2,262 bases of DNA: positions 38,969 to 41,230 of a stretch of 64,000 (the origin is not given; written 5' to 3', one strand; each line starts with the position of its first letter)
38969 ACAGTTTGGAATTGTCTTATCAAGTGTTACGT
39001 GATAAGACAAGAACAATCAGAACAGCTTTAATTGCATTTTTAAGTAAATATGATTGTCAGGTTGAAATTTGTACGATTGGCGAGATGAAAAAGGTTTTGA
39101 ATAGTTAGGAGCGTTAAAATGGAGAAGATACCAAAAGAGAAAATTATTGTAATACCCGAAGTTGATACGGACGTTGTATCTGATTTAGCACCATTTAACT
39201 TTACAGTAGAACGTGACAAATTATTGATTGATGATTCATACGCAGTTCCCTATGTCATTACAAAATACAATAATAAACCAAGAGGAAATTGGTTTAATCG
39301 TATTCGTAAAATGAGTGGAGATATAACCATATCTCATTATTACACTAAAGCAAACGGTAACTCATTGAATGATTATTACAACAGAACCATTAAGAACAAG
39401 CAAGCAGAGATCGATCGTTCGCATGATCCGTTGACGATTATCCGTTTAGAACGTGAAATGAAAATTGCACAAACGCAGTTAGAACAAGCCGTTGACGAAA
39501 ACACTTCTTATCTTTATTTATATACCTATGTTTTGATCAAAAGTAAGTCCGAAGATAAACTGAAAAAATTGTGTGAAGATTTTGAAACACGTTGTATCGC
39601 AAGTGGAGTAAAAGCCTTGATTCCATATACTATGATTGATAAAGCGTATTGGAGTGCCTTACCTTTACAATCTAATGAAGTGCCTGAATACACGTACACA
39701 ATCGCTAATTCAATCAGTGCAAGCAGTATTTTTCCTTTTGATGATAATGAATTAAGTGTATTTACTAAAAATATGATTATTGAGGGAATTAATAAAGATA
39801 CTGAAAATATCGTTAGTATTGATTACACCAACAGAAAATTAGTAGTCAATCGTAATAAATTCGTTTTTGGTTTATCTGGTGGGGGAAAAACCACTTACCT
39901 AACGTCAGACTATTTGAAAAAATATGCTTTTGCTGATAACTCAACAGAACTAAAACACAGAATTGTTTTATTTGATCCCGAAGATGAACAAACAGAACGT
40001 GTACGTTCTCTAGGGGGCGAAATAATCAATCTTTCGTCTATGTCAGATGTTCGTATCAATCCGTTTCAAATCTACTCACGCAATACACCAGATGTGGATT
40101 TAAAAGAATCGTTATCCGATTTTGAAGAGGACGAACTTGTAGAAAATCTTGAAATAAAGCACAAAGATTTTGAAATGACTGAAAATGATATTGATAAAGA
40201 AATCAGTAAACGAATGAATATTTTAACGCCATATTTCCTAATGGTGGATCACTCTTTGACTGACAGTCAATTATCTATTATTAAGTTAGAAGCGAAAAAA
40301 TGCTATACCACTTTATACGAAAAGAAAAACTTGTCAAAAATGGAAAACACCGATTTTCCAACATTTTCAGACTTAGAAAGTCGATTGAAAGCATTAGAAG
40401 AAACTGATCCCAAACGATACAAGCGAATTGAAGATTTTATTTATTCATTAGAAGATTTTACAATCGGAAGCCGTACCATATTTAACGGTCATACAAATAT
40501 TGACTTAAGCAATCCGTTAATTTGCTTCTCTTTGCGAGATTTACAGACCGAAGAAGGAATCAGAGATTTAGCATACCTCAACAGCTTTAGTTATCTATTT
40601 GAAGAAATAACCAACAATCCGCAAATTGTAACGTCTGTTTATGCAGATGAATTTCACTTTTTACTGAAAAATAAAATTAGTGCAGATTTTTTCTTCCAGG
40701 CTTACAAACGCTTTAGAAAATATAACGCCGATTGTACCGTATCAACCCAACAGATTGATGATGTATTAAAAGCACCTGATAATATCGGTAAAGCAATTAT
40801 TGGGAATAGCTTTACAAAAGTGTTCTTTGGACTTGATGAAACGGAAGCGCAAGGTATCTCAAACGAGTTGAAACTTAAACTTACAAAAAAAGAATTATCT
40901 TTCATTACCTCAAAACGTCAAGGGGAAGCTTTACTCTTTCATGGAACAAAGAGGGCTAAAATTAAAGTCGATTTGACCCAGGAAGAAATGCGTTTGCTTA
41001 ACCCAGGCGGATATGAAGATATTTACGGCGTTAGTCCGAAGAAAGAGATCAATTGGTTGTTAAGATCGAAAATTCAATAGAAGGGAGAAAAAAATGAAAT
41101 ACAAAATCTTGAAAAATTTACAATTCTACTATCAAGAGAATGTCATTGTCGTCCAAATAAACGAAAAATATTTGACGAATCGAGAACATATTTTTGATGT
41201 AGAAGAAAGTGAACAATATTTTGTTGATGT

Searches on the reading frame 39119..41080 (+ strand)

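Call 78: search_protein_families(library=pfam, proteins=[window:39119-41080:+], max_evalue=0.00001)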
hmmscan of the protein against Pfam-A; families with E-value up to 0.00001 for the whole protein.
window:39119-41080:+ (653 aa): 1 family
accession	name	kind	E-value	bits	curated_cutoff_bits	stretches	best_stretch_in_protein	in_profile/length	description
PF19044.6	P-loop_TraG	-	2.4e-15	56.6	25.8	1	237-598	22-344/413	TraG P-loop domain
